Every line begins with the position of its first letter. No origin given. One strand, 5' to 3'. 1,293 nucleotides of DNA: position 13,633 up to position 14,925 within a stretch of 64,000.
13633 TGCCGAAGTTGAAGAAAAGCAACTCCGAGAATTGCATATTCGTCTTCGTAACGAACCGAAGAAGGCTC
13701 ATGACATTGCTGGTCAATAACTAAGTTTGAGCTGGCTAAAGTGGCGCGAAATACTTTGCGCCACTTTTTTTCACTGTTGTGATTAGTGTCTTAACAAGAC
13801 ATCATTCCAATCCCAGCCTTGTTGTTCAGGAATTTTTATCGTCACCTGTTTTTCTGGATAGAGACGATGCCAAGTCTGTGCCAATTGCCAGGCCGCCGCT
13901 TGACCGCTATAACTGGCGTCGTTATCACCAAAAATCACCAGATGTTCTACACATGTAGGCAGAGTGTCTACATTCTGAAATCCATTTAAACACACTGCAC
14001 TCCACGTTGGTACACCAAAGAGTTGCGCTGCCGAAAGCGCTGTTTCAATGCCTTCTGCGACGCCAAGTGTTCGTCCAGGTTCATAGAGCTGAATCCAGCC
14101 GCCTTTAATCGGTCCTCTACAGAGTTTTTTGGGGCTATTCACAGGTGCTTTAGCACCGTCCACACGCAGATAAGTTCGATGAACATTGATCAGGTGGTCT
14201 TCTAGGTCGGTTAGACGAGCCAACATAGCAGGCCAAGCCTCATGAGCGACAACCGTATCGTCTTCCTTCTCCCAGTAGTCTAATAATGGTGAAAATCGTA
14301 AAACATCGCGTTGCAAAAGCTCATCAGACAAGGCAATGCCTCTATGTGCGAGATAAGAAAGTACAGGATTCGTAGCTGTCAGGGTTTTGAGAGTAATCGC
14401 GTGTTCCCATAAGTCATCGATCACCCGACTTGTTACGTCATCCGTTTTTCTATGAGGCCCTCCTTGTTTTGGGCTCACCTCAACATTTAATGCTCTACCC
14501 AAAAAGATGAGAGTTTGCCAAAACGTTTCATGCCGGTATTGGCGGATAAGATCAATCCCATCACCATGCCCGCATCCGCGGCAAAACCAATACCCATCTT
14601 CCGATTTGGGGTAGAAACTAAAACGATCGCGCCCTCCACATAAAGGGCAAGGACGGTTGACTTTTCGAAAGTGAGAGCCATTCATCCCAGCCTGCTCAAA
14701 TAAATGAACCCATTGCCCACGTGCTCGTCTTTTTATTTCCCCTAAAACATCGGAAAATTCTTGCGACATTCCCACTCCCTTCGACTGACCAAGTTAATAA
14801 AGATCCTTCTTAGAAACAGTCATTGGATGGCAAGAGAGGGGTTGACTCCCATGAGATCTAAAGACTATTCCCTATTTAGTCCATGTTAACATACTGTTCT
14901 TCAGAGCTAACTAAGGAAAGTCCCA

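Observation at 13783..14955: Orphan P4-alpha-type primase module (Zn-ribbon plus Toprim) wedged between aspS and the mtn operon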

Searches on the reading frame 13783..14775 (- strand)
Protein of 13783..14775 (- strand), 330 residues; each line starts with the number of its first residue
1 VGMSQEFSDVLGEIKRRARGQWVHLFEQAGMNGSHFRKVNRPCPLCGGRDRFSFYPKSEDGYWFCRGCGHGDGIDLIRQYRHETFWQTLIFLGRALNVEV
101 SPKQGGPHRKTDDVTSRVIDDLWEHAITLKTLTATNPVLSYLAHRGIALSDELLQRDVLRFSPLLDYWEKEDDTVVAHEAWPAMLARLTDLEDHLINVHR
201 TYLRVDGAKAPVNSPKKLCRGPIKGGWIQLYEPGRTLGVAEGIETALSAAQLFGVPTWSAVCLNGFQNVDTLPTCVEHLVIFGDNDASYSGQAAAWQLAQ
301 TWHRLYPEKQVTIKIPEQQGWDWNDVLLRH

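Call 3: search_protein_families(library=pfam, proteins=[window:13783-14775:-], max_evalue=1)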
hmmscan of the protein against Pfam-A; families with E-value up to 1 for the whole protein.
window:13783-14775:- (330 aa): 8 families
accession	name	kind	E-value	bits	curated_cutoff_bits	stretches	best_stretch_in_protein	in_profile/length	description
PF23639.1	DUF7146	-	2.7e-19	69.9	27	1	119-227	7-102/105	Domain of unknown function (DUF7146)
PF13362.12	Toprim_3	-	6.6e-14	52.6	27.2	1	237-329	2-91/95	Toprim domain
PF08273.17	Zn_Ribbon_Prim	-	1.7e-11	44.7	23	1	42-74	5-37/37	Zinc-binding domain of primase-helicase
PF01807.25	Zn_ribbon_DnaG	-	0.0024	18.1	24.9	1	43-102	36-95/98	CHC2 zinc finger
PF11781.13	Zn_ribbon_RRN7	-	0.011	15.8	27.1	1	41-70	5-29/32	Zinc-finger of RNA-polymerase I-specific TFIIB, Rrn7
PF14354.12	Lar_restr_allev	-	0.04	14.6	28.6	1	42-70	5-33/58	Restriction alleviation protein Lar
PF12760.12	Zn_ribbon_IS1595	-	0.055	13.9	25.4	1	41-70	18-45/46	Transposase zinc-ribbon domain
PF03256.22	ANAPC10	-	0.065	13.3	21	1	61-88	29-56/185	Anaphase-promoting complex, subunit 10 (APC10)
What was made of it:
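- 13789..14067 (-): Toprim domain (EGIETA, GDND, DWND motifs). Pfam PF13362 E 6.6e-14 (call 3).
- On P4 alpha-type primase-helicase: The protein ends at Toprim (call 3).
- Checked: Pfam (call 3), all above the curated cut-offs: Zn_Ribbon_Prim residues 42-74 (E 1.7e-11, 44.7 bits), DUF7146 residues 119-227 (2.7e-19), Toprim_3 residues 237-329 (6.6e-14).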

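Call 4: search_protein_families(library=ncbifam, proteins=[window:13783-14775:-], max_evalue=1)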
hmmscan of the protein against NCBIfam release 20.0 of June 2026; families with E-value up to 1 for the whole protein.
window:13783-14775:- (330 aa): 3 families
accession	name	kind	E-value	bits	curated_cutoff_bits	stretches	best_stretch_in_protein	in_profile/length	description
TIGR02760.1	TraI_TIGR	equivalog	7e-06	23.7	929.85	1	111-326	1665-1864/1960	conjugative transfer relaxase/helicase TraI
TIGR01391.1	dnaG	equivalog_domain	7.2e-06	25.1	283.6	1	53-148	46-146/414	DNA primase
TIGR03655.1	anti_R_Lar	subfamily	0.081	13.3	39.6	1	42-69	3-35/55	Lar family restriction alleviation protein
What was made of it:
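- On Bacterial replicative primase DnaG: PF01807 18.1 bits, below the 24.9 cut-off; TIGR01391 25.1 bits, below 283.6 (calls 3, 4); no C-terminal domain
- Closest known: Bacterial DnaG, T7 gp4 and T4 gp61 primases. Different: The CHC2 zinc-finger model is below its cut-off (18.1 against 24.9 bits) and TIGR01391 scores 25 against a 284-bit cut-off (calls 3, 4).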

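Call 5: search_protein_families(library=phrogs, proteins=[window:13783-14775:-], max_evalue=0.01)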
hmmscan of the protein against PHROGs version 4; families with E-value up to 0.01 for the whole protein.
window:13783-14775:- (330 aa): 6 families
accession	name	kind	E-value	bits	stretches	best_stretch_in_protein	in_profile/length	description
phrog_510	-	DNA, RNA and nucleotide metabolism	1e-60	207.2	1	13-330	17-348/667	DNA primase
phrog_2249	-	DNA, RNA and nucleotide metabolism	4.2e-13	49.9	2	31-89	6-59/802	DNA primase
phrog_47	-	DNA, RNA and nucleotide metabolism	1.6e-10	41.2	1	20-148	29-160/947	DNA primase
phrog_25777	-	DNA, RNA and nucleotide metabolism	2.2e-09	37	1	13-82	43-113/907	DNA primase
phrog_6444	-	DNA, RNA and nucleotide metabolism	3.2e-05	23.9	1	50-148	46-149/577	DNA primase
phrog_239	-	DNA, RNA and nucleotide metabolism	0.00095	19.2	0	36-83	38-82/801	DNA primase/helicase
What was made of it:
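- On Stand-alone Zn_Ribbon_Prim-DUF7146-Toprim_3 primase family (PHROG 510; NCBI 'toprim domain-containing protein'): 44.7, 69.9 and 52.6 bits against cut-offs of 23, 27 and 27.2 (call 3); PHROG 510 E 1e-60 (call 5)
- Checked: PHROG 510 'DNA primase' scores 1e-60 (call 5).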

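Call 8: find_homologous_proteins(query=window:13783-14775:-)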
Query window:13783-14775:- (330 aa): 2014 proteins with E <= 0.001 among 5394 candidates; the best 120 are listed.
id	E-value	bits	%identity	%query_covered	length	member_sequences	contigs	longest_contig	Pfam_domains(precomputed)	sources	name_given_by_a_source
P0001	4.7e-230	781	100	99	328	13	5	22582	PF08273.18,PF13362.13,PF23639.2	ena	-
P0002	1.2e-100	355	47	99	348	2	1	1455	PF08273.18,PF13362.13,PF23639.2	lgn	-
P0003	6.4e-97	343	48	99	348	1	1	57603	PF08273.18,PF13362.13,PF23639.2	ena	-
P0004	2.3e-94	335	47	99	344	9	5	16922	PF08273.18,PF13362.13,PF23639.2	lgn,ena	-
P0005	8.7e-93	329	47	98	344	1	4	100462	PF08273.18,PF13362.13,PF23639.2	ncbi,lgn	-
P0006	4.4e-92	327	45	98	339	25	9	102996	PF08273.18,PF13362.13,PF23639.2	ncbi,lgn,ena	-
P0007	3.5e-91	324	47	98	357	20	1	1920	PF08273.18,PF13362.13,PF23639.2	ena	-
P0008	5.4e-91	323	46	98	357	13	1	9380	PF08273.18,PF13362.13,PF23639.2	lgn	-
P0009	1.2e-90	322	47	98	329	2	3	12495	PF08273.18,PF13362.13,PF23639.2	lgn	-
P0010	7.1e-89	317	45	99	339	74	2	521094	PF08273.18,PF13362.13,PF23639.2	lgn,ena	-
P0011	1.4e-88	316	44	98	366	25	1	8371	PF08273.18,PF13362.13,PF23639.2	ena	-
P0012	2.3e-88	315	45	99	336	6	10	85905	PF08273.18,PF13362.13,PF23639.2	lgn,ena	-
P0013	8.3e-88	313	45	98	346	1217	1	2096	PF08273.18,PF13362.13,PF23639.2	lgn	-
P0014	5.9e-87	310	45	98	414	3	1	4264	PF08273.18,PF13362.13,PF23639.2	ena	-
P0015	2.8e-86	308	45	98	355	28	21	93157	PF08273.18,PF13362.13,PF23639.2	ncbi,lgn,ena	-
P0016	4.8e-86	307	44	98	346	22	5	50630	PF08273.18,PF13362.13,PF23639.2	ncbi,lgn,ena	-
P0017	4.4e-85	304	44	99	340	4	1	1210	PF08273.18,PF13362.13,PF23639.2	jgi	jgi:putative DNA primase/helicase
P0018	1.2e-83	299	44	98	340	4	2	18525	PF08273.18,PF13362.13,PF23639.2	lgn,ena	-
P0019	1.2e-82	296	45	95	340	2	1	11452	PF08273.18,PF13362.13,PF23639.2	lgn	-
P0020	1.8e-82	295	44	95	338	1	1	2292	PF08273.18,PF13362.13,PF23639.2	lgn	-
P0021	1.0e-81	293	44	97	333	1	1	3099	PF08273.18,PF13362.13,PF23639.2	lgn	-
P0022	1.8e-81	292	45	95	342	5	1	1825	PF08273.18,PF13362.13,PF23639.2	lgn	-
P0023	4.1e-80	288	44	96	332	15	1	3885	PF08273.18,PF13362.13,PF23639.2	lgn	-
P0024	2.5e-79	285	45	97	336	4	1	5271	PF08273.18,PF13362.13,PF23639.2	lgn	-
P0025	4.2e-78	281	42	98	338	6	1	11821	PF08273.18,PF13362.13,PF23639.2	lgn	-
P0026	1.1e-77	280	44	94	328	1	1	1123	PF08273.18,PF13362.13,PF23639.2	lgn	-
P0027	1.1e-77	280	44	98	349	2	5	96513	PF08273.18,PF13362.13,PF23639.2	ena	-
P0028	3.3e-77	278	43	95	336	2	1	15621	PF08273.18,PF13362.13,PF23639.2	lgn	-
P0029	6.9e-76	274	43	95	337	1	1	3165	PF08273.18,PF13362.13,PF23639.2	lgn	-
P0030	1.4e-75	273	43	98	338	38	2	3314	PF08273.18,PF13362.13,PF23639.2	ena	-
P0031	2.8e-75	272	44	97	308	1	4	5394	PF08273.18,PF13362.13,PF23639.2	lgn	-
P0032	2.6e-74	269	45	94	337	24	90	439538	PF08273.18,PF13362.13,PF23639.2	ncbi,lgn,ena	-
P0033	6.4e-74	267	41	97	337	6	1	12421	PF08273.18,PF13362.13,PF23639.2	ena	-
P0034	1.0e-73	267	43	96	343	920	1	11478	PF08273.18,PF13362.13,PF23639.2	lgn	-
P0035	3.2e-73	265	43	95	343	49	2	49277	PF08273.18,PF13362.13,PF23639.2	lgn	-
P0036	7.2e-73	264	42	97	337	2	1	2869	PF08273.18,PF13362.13,PF23639.2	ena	-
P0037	9.9e-73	263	42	97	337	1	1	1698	PF08273.18,PF13362.13,PF23639.2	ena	-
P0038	1.0e-72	263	42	97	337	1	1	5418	PF08273.18,PF13362.13,PF23639.2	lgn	-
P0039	2.0e-72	262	42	97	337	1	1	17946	PF08273.18,PF13362.13,PF23639.2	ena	-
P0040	2.1e-72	262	42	97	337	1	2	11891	PF08273.18,PF13362.13,PF23639.2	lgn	-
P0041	2.6e-72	262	42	97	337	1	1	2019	PF08273.18,PF13362.13,PF23639.2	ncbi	-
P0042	2.6e-72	262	42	97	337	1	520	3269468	PF08273.18,PF13362.13,PF23639.2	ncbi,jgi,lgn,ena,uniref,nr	ncbi:toprim domain-containing protein [Sutterella seckii]|uniref:Toprim domain-containing protein n=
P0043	2.7e-72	262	42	97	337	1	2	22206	PF08273.18,PF13362.13,PF23639.2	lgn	-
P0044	2.7e-72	262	42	97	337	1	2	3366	PF08273.18,PF13362.13,PF23639.2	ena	-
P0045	2.7e-72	262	42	97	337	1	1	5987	PF08273.18,PF13362.13,PF23639.2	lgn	-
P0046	2.8e-72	262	42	97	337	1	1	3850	PF08273.18,PF13362.13,PF23639.2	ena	-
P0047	3.2e-72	262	42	97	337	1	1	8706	PF08273.18,PF13362.13,PF23639.2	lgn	-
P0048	3.5e-72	262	42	97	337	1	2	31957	PF08273.18,PF13362.13,PF23639.2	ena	-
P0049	3.6e-72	262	42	97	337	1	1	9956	PF08273.18,PF13362.13,PF23639.2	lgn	-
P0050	3.6e-72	262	42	97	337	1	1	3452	PF08273.18,PF13362.13,PF23639.2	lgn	-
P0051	4.9e-72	261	42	97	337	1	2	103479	PF08273.18,PF13362.13,PF23639.2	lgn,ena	-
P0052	5.0e-72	261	42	97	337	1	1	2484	PF08273.18,PF13362.13,PF23639.2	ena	-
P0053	6.6e-72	261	42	96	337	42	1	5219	PF08273.18,PF13362.13,PF23639.2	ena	-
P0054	6.9e-72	261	42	97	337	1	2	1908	PF08273.18,PF13362.13,PF23639.2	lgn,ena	-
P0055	7.4e-72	261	42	95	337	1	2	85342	PF08273.18,PF13362.13,PF23639.2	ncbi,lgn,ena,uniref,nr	ncbi:toprim domain-containing protein [Sutterella sp.]|uniref:DUF7146 domain-containing protein n=1 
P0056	7.4e-72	261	42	97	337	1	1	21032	PF08273.18,PF13362.13,PF23639.2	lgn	-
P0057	8.4e-72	260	42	97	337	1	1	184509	PF08273.18,PF13362.13,PF23639.2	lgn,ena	-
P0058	9.2e-72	260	42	97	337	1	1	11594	PF08273.18,PF13362.13,PF23639.2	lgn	-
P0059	9.4e-72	260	42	97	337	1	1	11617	PF08273.18,PF13362.13,PF23639.2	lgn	-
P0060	1.3e-71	260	42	97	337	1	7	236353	PF08273.18,PF13362.13,PF23639.2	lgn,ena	-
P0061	1.7e-71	259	41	98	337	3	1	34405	PF08273.18,PF13362.13,PF23639.2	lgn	-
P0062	1.7e-71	259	42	97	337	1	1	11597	PF08273.18,PF13362.13,PF23639.2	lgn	-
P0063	1.8e-71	259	42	97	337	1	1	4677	PF08273.18,PF13362.13,PF23639.2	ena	-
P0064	2.5e-71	259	42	97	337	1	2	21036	PF08273.18,PF13362.13,PF23639.2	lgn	-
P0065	3.3e-71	258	42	97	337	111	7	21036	PF08273.18,PF13362.13,PF23639.2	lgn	-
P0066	3.4e-71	258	42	97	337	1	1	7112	PF08273.18,PF13362.13,PF23639.2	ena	-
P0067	3.4e-71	258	42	97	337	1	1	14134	PF08273.18,PF13362.13,PF23639.2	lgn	-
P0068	3.7e-71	258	42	95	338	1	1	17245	PF08273.18,PF13362.13,PF23639.2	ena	-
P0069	1.3e-68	250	40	95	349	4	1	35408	PF08273.18,PF13362.13,PF23639.2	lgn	-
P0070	1.6e-67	246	39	97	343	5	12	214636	PF08273.18,PF13362.13,PF23639.2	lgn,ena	-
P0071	1.3e-66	243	42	96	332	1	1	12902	PF08273.18,PF13362.13,PF23639.2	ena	-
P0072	5.1e-66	241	43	97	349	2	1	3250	PF01807.26,PF08273.18,PF13362.13,PF23639.2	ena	-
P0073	7.4e-66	241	42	95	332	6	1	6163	PF08273.18,PF13362.13,PF23639.2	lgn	-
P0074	4.1e-65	238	38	98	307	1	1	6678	PF08273.18,PF13362.13,PF23639.2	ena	-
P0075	4.2e-65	238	41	97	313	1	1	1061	PF08273.18,PF13362.13,PF23639.2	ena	-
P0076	1.4e-64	237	38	97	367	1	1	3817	PF08273.18,PF13362.13,PF23639.2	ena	-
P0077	2.3e-64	236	40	98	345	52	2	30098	PF08273.18,PF13362.13,PF23639.2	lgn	-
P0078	1.5e-63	233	40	98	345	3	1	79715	PF08273.18,PF13362.13,PF23639.2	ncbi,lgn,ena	-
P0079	2.0e-63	233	42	95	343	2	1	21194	PF08273.18,PF13362.13,PF23639.2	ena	-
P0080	2.7e-63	232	41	96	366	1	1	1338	PF08273.18,PF13362.13,PF23639.2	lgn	-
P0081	9.8e-63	231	42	89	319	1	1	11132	PF08273.18,PF13362.13,PF23639.2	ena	-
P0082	1.7e-62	230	42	90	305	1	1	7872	PF08273.18,PF13362.13,PF23639.2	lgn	-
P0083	2.5e-62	229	39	98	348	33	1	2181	PF08273.18,PF13362.13,PF23639.2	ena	-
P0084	5.6e-62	228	40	98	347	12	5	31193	PF08273.18,PF13362.13,PF23639.2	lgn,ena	-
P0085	7.2e-62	228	40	96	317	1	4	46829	PF08273.18,PF13362.13,PF23639.2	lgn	-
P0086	1.7e-61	226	39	96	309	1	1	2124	PF08273.18,PF13362.13,PF23639.2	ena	-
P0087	2.6e-61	226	40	96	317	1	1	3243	PF08273.18,PF13362.13,PF23639.2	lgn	-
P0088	3.6e-61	225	39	98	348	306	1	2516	PF08273.18,PF13362.13,PF23639.2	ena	-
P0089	1.5e-60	223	40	95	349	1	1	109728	PF08273.18,PF13362.13,PF23639.2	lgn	-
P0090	3.5e-59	219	40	95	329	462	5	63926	PF08273.18,PF13362.13,PF23639.2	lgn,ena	-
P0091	2.3e-58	216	38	96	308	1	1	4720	PF08273.18,PF13362.13,PF23639.2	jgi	-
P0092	4.3e-58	215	40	95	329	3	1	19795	PF08273.18,PF13362.13,PF23639.2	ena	-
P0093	9.9e-58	214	34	98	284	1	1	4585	PF08273.18,PF13362.13,PF23639.2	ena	-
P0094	3.5e-57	212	47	64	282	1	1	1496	PF13362.13,PF23639.2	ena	-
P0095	5.4e-56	208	38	97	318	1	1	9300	PF08273.18,PF13362.13,PF23639.2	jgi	-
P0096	8.5e-56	208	38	95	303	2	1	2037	PF08273.18,PF13362.13,PF23639.2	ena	-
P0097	1.9e-55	207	43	72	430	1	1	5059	PF08273.18,PF23639.2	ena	-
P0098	2.0e-55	206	43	72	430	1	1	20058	PF08273.18,PF23639.2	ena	-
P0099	3.1e-55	206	40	98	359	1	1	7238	PF08273.18,PF13362.13,PF23639.2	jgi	jgi:putative DNA primase/helicase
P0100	3.3e-55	206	43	72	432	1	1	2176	PF08273.18,PF23639.2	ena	-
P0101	4.4e-55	205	38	94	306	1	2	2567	PF08273.18,PF13362.13,PF23639.2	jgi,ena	-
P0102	5.7e-55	205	38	97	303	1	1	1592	PF08273.18,PF13362.13,PF23639.2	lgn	-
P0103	1.2e-54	204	40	94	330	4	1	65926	PF08273.18,PF13362.13,PF23639.2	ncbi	-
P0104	1.2e-54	204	37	95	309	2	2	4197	PF08273.18,PF13362.13,PF23639.2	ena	-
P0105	1.3e-54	204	37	95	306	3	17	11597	PF08273.18,PF13362.13,PF23639.2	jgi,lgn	-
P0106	2.5e-54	203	39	95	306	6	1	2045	PF08273.18,PF13362.13,PF23639.2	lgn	-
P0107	3.6e-54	202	37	97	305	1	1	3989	PF08273.18,PF13362.13,PF23639.2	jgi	jgi:putative DNA primase/helicase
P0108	3.7e-54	202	36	95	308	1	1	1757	PF08273.18,PF13362.13,PF23639.2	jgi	jgi:putative DNA primase/helicase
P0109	4.7e-54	202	37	98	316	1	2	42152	PF08273.18,PF13362.13,PF23639.2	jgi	jgi:putative DNA primase/helicase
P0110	5.7e-54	202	39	98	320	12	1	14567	PF08273.18,PF13362.13,PF23639.2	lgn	-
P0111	5.9e-54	202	37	99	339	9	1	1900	PF08273.18,PF13362.13,PF23639.2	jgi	-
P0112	6.9e-54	201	38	95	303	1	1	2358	PF08273.18,PF13362.13,PF23639.2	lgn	-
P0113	9.2e-54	201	38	95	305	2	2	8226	PF08273.18,PF13362.13,PF23639.2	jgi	jgi:putative DNA primase/helicase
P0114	1.1e-53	201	38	95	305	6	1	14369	PF08273.18,PF13362.13,PF23639.2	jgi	jgi:putative DNA primase/helicase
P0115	1.1e-53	201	37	95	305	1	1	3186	PF08273.18,PF13362.13,PF23639.2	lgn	-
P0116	3.8e-53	199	36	99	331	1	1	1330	PF08273.18,PF13362.13,PF23639.2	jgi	jgi:putative DNA primase/helicase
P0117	4.5e-53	199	38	95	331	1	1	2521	PF08273.18,PF13362.13,PF23639.2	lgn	-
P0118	6.1e-53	198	38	95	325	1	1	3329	PF08273.18,PF13362.13,PF23639.2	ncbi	ncbi:MAG: toprim domain-containing protein [Duodenibacillus sp.]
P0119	1.1e-52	197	43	70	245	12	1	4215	PF08273.18,PF23639.2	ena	-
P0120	2.5e-52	196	37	94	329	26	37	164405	PF08273.18,PF13362.13,PF23639.2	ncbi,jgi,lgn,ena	jgi:hypothetical protein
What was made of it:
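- On Stand-alone Zn_Ribbon_Prim-DUF7146-Toprim_3 primase family (PHROG 510; NCBI 'toprim domain-containing protein'): 328 aa; most of the 120 best homologues are 300-366 aa (call 8)
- Checked: This gives 328 aa, identical in length to the database protein P0001 (call 8).
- Domains and family: calls 3, 5, 8.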

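Call 9: find_encoding_contigs(protein=P0001, flank=10000, max_places=10)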
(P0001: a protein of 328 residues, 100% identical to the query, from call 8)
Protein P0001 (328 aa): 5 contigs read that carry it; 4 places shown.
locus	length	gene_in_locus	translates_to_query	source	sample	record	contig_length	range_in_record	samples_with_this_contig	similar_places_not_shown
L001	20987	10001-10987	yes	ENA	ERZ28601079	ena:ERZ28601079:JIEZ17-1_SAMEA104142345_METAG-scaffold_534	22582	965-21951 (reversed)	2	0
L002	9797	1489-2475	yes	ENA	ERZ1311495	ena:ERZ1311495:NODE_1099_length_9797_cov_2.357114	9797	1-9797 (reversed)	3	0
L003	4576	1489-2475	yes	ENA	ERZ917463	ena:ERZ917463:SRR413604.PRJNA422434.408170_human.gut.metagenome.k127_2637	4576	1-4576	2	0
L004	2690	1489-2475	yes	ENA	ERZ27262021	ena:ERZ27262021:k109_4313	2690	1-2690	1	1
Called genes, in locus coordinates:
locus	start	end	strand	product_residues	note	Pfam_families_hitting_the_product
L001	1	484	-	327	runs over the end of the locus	PF01380:SIS, PF00571:CBS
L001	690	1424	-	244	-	PF02463:SMC_N, PF00005:ABC_tran, PF13304:AAA_21 (faint)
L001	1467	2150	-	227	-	PF00528:BPD_transp_1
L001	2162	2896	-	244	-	PF00528:BPD_transp_1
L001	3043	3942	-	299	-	PF00497:SBP_bac_3, PF12974:Phosphonate-bd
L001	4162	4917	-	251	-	PF00378:ECH_1, PF16113:ECH_2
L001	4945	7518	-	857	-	PF13380:CoA_binding_2, PF13607:Succ_CoA_lig, PF00583:Acetyltransf_1, PF13302:Acetyltransf_3, PF13508:Acetyltransf_7 (weak)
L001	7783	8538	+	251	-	-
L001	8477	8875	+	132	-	-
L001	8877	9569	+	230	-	PF00596:Aldolase_II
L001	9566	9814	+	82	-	-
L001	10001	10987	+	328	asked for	PF08273:Zn_Ribbon_Prim, PF23639:DUF7146, PF13362:Toprim_3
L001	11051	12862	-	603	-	PF01336:tRNA_anti-codon, PF00152:tRNA-synt_2, PF02938:GAD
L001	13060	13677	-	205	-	PF04367:DUF502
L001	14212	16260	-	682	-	PF00009:GTP_EFTU, PF22042:EF-G_D2, PF14492:EFG_III, PF03764:EFG_IV, PF00679:EFG_C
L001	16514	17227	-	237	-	PF00486:Trans_reg_C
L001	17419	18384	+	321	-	-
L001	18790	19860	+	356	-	PF25917:BSH_RND, PF25973:BSH_CzcB (weak), PF25876:HH_MFP_RND (weak), PF25954:Beta-barrel_RND_2, PF26002:Beta-barrel_AprE (weak)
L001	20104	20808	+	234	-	PF02463:SMC_N (faint), PF00005:ABC_tran, PF13304:AAA_21 (faint)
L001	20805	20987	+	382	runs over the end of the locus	?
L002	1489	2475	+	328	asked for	PF08273:Zn_Ribbon_Prim, PF23639:DUF7146, PF13362:Toprim_3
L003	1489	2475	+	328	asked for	PF08273:Zn_Ribbon_Prim, PF23639:DUF7146, PF13362:Toprim_3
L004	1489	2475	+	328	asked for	PF08273:Zn_Ribbon_Prim, PF23639:DUF7146, PF13362:Toprim_3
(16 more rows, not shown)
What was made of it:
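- On Integrated satellite, prophage or ICE (P4-like, PICI): All neighbours within about 10 kb are housekeeping genes by precomputed Pfam (call 9).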
